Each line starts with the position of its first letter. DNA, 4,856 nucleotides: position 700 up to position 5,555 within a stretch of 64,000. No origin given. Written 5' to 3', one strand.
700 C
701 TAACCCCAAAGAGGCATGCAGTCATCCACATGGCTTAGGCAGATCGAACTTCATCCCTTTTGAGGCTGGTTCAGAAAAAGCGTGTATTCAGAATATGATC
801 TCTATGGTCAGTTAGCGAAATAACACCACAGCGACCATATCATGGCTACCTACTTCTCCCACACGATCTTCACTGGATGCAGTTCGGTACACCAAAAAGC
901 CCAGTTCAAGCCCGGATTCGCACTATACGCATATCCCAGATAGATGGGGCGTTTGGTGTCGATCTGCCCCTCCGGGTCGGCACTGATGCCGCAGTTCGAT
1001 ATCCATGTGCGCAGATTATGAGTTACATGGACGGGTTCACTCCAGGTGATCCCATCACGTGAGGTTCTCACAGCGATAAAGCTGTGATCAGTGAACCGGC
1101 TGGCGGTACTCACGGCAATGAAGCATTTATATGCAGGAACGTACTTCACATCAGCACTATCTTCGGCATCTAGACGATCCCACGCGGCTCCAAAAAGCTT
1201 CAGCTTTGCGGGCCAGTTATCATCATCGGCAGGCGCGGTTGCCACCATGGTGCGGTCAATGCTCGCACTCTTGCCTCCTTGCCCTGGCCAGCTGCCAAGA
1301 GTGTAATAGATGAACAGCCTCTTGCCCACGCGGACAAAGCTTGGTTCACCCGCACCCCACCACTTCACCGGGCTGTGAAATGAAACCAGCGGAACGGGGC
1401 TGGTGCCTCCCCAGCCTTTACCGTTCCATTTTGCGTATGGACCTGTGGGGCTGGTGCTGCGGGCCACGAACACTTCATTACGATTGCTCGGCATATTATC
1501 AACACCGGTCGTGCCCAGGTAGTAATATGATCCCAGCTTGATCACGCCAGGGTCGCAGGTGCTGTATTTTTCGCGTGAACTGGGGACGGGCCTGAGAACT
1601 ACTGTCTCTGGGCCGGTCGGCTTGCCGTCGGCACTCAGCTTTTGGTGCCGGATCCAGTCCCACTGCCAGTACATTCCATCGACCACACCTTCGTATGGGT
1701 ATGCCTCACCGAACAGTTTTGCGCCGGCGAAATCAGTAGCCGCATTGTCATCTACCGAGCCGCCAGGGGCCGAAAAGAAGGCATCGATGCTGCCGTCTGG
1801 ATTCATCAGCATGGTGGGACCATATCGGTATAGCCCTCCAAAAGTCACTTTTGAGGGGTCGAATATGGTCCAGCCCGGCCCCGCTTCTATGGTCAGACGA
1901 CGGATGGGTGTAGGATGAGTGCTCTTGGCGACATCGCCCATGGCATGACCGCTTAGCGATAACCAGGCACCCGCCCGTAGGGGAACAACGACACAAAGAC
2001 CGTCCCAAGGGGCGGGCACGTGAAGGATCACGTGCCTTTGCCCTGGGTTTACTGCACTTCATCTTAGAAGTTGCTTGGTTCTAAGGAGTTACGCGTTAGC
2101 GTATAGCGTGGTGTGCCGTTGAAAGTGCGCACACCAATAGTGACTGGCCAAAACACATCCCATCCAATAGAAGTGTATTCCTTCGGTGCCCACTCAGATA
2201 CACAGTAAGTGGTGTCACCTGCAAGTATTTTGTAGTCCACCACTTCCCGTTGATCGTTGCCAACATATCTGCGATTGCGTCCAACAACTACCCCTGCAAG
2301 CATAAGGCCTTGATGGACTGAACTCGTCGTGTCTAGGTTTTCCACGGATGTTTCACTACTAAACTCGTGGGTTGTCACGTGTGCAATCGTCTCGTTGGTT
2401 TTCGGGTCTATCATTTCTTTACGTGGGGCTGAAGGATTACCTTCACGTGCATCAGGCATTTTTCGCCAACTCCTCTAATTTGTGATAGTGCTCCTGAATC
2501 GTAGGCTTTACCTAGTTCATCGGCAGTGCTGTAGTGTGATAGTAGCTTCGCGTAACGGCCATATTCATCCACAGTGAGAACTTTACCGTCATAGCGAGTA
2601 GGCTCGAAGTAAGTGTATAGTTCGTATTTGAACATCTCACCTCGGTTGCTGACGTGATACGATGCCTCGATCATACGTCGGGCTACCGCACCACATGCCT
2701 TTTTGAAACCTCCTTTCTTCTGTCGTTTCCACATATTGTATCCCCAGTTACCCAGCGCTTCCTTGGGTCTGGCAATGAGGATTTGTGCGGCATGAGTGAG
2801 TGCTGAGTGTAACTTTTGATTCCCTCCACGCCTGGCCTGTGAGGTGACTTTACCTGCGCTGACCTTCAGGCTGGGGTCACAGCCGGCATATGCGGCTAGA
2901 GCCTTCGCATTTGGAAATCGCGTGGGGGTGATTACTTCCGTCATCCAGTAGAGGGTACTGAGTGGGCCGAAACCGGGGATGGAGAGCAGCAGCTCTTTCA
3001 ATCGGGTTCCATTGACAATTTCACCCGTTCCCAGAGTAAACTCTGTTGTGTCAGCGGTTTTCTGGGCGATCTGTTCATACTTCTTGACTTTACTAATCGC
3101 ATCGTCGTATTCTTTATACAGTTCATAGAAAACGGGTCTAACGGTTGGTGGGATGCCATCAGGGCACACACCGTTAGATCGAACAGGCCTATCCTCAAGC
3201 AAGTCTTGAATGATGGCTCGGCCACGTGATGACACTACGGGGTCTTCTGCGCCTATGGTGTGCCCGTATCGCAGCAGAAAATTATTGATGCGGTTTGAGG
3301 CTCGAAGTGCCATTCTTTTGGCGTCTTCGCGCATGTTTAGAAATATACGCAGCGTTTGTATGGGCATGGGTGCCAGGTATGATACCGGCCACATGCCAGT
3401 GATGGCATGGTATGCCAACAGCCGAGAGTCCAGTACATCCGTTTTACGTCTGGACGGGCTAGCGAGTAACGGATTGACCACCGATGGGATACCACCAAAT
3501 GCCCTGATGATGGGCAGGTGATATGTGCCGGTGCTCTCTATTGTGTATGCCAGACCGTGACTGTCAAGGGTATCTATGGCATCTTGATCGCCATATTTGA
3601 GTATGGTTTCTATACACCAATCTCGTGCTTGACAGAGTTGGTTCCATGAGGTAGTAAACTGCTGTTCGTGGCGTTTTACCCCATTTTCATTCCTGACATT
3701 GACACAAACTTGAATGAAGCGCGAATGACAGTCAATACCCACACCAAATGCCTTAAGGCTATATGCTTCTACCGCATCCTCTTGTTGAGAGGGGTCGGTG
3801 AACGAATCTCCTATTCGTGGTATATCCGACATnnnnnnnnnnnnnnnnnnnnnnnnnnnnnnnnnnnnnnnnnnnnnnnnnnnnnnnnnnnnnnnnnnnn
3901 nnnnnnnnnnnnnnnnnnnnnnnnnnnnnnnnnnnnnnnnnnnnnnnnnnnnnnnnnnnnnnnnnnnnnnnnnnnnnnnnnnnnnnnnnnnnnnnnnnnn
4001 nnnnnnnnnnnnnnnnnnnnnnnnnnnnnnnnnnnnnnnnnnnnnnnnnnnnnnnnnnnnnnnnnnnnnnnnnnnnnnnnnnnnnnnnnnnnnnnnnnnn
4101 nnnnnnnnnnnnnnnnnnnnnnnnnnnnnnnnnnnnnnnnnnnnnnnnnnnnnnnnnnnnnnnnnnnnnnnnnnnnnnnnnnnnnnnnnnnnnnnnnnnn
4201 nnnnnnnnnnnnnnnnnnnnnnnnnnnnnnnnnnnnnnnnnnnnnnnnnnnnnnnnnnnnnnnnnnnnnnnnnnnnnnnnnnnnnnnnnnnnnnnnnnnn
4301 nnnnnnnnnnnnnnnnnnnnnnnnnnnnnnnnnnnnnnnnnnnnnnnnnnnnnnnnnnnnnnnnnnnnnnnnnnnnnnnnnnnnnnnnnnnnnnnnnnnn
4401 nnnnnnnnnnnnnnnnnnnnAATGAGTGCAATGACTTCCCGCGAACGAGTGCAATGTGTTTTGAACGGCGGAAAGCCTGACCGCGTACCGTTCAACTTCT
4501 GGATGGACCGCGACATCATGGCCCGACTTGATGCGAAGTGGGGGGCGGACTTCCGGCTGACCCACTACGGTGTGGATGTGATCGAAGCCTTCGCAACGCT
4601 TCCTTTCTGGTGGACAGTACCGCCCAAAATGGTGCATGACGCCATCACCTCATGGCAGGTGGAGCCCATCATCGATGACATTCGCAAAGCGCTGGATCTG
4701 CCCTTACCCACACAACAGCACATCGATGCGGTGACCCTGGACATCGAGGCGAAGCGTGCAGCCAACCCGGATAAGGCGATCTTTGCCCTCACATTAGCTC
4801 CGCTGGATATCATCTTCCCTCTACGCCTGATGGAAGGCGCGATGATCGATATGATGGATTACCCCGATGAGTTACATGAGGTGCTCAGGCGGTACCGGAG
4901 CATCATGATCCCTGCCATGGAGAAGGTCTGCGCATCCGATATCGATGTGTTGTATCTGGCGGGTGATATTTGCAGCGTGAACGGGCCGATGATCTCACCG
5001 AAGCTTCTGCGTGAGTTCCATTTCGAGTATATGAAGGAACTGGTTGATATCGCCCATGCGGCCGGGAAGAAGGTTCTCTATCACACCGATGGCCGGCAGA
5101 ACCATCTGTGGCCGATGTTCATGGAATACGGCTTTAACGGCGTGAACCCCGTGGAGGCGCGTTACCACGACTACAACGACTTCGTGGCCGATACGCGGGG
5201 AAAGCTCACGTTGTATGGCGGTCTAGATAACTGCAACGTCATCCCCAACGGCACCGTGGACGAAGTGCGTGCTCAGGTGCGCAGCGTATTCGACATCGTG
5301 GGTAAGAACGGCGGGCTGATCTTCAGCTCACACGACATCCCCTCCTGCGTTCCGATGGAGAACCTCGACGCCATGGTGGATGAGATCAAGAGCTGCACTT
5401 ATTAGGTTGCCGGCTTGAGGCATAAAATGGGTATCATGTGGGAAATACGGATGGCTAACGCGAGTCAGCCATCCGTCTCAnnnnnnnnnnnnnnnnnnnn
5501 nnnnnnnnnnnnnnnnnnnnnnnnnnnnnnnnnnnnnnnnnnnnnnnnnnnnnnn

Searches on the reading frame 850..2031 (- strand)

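Call 21: search_protein_families(library=pfam, proteins=[window:850-2031:-], max_evalue=0.001)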
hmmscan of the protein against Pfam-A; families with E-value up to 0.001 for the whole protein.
window:850-2031:- (393 aa): 1 family
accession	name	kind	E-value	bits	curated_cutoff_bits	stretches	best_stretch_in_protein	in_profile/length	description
PF04616.20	Glyco_hydro_43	-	5.6e-06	26.3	32.2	1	127-252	150-265/288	Glycosyl hydrolases family 43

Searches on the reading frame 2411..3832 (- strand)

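Call 21: search_protein_families(library=pfam, proteins=[window:2411-3832:-], max_evalue=0.001)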
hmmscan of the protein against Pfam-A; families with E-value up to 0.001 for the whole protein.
window:2411-3832:- (473 aa): 2 families
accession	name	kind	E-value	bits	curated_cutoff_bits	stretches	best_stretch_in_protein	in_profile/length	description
PF02371.22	Transposase_20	-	1.2e-16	61.3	21.3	1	280-355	2-78/87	Transposase IS116/IS110/IS902 family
PF01548.23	DEDD_Tnp_IS110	-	6.2e-06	26.5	29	1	31-189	1-153/155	Transposase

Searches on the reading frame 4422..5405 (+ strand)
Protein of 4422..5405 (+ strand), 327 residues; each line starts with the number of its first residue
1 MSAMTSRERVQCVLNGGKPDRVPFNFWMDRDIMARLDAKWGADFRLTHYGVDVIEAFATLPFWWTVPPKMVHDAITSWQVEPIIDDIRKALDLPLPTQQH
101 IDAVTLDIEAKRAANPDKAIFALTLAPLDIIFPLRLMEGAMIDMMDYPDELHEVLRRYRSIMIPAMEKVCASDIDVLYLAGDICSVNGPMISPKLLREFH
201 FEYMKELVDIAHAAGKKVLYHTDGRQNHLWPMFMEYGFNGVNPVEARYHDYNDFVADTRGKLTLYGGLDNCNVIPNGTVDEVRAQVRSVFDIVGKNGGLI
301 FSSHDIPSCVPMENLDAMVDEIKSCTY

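Call 21: search_protein_families(library=pfam, proteins=[window:4422-5405:+], max_evalue=0.001)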
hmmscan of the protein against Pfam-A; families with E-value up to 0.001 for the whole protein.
window:4422-5405:+ (327 aa): 1 family
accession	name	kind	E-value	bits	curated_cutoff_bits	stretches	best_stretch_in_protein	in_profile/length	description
PF01208.23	URO-D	-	1.4e-21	77.4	23.9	1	97-324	119-345/346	Uroporphyrinogen decarboxylase (URO-D)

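Call 75: find_encoding_contigs(protein=window:4422-5405:+, flank=5000, max_places=10)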
Protein window:4422-5405:+ (327 aa): 4 contigs read that carry it; 2 places shown.
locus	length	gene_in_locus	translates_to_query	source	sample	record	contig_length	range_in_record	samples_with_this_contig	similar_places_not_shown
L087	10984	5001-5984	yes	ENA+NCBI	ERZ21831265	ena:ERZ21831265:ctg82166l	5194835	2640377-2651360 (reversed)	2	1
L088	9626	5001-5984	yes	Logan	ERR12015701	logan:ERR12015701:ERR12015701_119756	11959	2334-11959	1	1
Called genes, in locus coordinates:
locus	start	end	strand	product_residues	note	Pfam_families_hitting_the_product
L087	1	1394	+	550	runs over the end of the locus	-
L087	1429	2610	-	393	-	PF04616:Glyco_hydro_43 (faint)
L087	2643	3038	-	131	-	-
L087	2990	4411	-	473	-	PF01548:DEDD_Tnp_IS110 (weak), PF02371:Transposase_20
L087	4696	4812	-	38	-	-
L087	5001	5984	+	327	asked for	PF01208:URO-D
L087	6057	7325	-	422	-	PF02481:DNA_processg_A, PF18306:LDcluster4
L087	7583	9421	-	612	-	PF04851:ResIII, PF00270:DEAD, PF00271:Helicase_C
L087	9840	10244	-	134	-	PF03625:DUF302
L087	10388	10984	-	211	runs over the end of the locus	-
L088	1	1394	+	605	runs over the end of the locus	-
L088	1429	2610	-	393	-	PF04616:Glyco_hydro_43 (faint)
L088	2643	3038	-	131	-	-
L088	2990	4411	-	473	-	PF01548:DEDD_Tnp_IS110 (weak), PF02371:Transposase_20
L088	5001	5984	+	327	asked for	PF01208:URO-D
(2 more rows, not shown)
